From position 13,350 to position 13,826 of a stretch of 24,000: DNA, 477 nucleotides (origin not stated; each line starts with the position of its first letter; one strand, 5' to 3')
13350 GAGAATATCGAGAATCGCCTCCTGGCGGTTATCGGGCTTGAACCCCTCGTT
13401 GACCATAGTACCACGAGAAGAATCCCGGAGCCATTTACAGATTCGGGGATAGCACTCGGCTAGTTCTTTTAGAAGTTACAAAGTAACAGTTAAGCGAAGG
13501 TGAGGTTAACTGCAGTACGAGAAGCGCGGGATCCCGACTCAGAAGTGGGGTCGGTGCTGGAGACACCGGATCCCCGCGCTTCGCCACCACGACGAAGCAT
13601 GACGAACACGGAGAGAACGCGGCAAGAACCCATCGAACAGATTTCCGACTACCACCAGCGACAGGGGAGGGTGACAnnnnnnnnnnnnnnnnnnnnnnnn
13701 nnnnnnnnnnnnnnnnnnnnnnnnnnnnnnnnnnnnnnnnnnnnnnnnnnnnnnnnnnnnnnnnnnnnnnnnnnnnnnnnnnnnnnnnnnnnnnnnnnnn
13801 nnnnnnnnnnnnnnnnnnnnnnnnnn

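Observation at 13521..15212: Free-standing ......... endonuclease with dual HTHs sitting where the 5' end of a nucleotidyltransferase gene should be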

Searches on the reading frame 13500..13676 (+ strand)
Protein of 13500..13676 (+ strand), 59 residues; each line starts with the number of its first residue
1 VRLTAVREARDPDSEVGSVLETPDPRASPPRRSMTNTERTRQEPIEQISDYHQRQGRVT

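Call 3: search_protein_families(library=pfam, proteins=[window:13500-13676:+], max_evalue=1)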
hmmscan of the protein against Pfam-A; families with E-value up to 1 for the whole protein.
window:13500-13676:+ (59 aa): 0 families
